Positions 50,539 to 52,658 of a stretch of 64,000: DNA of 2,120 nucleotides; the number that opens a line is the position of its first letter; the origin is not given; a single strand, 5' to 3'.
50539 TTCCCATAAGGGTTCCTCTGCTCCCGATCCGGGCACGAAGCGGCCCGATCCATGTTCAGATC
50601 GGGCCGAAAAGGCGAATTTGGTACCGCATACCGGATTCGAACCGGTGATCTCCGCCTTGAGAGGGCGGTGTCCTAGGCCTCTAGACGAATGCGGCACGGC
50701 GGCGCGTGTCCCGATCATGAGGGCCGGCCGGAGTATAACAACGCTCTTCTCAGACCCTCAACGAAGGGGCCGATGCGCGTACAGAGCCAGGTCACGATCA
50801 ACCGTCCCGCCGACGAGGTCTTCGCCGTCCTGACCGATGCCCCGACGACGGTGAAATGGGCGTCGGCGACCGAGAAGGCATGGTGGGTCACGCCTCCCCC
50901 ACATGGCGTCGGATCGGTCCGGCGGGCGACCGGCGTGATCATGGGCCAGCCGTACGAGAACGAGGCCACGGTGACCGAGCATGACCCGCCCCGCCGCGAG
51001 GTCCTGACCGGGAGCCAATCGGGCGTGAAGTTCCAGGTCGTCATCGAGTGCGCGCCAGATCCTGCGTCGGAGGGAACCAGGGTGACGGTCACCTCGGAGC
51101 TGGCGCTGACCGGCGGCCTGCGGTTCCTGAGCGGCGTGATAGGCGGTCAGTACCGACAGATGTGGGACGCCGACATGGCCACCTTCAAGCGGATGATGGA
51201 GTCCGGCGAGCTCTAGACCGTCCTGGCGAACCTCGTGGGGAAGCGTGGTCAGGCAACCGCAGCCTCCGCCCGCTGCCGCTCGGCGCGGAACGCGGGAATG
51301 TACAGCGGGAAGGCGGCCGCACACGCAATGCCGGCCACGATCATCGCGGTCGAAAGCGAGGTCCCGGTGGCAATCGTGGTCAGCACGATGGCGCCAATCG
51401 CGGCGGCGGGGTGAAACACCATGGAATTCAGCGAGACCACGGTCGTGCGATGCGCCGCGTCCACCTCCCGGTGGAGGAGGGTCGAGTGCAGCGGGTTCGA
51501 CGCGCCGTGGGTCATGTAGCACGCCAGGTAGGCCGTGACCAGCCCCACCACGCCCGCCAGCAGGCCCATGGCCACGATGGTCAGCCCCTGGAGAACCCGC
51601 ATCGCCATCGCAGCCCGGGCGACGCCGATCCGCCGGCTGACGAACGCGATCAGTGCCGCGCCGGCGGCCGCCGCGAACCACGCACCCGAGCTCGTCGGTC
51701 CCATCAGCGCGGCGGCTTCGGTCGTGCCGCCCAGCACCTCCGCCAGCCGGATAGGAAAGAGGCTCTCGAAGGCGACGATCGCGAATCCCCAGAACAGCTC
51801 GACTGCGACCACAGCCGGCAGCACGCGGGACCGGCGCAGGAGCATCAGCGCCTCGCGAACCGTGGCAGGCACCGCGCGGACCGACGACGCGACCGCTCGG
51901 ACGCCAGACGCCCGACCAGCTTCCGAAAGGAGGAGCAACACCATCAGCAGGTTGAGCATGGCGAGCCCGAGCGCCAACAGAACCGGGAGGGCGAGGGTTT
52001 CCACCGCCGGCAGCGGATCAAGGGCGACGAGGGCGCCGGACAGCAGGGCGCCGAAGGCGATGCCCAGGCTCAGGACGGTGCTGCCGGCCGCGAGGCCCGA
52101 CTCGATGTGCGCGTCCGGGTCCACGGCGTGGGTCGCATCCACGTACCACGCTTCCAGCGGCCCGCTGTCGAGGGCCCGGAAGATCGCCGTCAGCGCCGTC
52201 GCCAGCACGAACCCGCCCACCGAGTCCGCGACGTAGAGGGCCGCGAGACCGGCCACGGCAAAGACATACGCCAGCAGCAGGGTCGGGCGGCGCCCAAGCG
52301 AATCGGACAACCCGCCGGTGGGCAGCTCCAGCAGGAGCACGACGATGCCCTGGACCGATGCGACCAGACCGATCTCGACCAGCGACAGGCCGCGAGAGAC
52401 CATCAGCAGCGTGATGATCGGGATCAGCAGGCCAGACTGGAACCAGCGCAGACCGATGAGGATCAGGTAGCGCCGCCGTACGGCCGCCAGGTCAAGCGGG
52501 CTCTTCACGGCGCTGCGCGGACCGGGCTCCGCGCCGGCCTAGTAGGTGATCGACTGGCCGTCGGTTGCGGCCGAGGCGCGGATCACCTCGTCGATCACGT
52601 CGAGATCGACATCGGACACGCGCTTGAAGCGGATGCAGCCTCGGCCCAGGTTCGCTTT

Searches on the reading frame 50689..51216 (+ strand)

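Call 69: search_protein_families(library=pfam, proteins=[window:50689-51216:+], max_evalue=0.01)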
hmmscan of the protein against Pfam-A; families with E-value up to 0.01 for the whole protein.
window:50689-51216:+ (175 aa): 3 families
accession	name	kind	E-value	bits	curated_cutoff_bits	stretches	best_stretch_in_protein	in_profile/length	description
PF10604.15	Polyketide_cyc2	-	3.6e-14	53.7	27.4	1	30-153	3-128/142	Polyketide cyclase / dehydrase and lipid transport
PF08327.17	AHSA1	-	1.1e-06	29.3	22.1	1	39-136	2-96/125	Activator of Hsp90 ATPase homolog 1-like protein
PF03364.25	Polyketide_cyc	-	0.00026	21.7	23.4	1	37-153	1-112/126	Polyketide cyclase / dehydrase and lipid transport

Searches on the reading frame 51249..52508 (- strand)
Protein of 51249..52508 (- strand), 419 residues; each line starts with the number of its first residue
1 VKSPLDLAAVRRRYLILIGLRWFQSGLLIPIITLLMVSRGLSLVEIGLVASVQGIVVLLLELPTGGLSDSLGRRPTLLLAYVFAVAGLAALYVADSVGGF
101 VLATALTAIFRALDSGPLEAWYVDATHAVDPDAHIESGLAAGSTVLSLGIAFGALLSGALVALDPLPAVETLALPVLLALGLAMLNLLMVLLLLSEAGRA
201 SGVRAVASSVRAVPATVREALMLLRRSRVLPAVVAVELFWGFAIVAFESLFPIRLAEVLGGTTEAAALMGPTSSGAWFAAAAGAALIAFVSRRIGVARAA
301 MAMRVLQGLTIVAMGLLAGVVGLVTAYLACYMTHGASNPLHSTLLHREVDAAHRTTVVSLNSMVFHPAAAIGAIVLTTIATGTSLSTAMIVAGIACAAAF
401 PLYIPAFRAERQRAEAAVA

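Call 69: search_protein_families(library=pfam, proteins=[window:51249-52508:-], max_evalue=0.01)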
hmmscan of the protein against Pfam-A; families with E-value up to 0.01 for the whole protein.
window:51249-52508:- (419 aa): 1 family
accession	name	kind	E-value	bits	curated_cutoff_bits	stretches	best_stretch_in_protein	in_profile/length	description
PF07690.21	MFS_1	-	3.4e-26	92.4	33.4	2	16-373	3-347/347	Major Facilitator Superfamily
